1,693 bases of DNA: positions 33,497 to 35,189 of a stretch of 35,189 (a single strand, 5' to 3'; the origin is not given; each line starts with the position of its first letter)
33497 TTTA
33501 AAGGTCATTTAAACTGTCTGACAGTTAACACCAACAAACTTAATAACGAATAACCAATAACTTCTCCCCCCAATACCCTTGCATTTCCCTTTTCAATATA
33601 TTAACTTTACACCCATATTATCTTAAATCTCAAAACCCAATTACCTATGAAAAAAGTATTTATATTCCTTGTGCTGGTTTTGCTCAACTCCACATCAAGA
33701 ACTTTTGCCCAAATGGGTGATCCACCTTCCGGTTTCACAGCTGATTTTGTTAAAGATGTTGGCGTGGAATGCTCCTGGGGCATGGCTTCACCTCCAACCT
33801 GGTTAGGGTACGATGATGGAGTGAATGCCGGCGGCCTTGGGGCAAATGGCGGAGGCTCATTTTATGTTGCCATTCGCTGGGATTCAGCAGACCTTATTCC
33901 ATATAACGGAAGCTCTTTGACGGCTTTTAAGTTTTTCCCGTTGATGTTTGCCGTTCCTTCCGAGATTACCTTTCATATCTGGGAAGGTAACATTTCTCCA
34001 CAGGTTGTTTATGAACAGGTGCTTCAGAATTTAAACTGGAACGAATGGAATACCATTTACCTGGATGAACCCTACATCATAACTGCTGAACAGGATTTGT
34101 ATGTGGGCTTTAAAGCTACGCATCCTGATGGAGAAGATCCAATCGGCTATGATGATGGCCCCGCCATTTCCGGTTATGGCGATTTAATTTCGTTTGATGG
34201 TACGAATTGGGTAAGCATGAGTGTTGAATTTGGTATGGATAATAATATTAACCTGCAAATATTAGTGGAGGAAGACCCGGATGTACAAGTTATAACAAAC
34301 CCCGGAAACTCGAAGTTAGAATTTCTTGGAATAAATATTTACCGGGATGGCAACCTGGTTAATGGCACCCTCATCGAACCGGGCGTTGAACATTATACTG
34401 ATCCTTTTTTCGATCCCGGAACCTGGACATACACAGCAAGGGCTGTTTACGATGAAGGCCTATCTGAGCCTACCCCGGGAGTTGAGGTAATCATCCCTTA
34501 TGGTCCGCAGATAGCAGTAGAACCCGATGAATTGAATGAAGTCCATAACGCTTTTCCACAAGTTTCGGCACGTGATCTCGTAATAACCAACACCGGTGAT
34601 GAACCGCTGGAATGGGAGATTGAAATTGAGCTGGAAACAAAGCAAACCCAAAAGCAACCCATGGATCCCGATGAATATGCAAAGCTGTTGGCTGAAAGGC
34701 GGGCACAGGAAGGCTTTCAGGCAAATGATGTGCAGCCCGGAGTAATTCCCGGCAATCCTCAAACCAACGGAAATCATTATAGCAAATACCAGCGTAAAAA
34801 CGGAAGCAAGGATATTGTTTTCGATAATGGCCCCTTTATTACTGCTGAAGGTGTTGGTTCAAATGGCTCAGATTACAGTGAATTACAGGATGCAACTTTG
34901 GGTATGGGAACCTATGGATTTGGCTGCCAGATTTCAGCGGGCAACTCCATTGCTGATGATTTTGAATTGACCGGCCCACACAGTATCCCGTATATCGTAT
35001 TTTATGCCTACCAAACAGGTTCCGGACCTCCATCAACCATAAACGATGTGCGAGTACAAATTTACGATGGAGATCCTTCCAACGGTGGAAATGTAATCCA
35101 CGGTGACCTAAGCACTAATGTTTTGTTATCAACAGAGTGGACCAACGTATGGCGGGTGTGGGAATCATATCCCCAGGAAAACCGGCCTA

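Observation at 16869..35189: Tandem locus of three giant mosaic T9SS-cargo paralogues built from one shared module set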

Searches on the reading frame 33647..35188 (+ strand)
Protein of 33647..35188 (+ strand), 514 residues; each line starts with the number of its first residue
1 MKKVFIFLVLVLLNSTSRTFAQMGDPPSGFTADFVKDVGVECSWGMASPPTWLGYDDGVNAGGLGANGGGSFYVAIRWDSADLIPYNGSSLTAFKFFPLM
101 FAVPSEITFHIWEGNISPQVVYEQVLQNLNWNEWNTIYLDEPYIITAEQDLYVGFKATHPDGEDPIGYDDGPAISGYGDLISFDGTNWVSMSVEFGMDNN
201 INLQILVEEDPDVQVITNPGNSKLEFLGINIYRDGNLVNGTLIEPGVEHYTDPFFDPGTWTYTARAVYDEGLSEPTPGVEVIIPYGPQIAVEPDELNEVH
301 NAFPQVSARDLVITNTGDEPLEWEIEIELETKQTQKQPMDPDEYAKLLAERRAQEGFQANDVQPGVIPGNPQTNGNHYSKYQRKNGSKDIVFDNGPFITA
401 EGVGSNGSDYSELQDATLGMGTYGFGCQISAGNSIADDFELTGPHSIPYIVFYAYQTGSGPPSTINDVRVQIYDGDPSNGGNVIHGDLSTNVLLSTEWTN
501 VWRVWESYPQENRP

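Call 9: search_protein_families(library=pfam, proteins=[window:33647-35188:+], max_evalue=0.01)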
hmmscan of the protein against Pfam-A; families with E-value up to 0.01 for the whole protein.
window:33647-35188:+ (514 aa): 0 families

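Call 10: search_protein_families(library=ncbifam, proteins=[window:33647-35188:+], max_evalue=0.01)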
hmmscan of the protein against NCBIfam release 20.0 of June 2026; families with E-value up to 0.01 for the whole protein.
window:33647-35188:+ (514 aa): 0 families
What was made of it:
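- On SprB/RemA-type gliding adhesins: NCBIfam reports only the type-A domain at the C-terminus and no SprB-repeat family (calls 9, 10).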
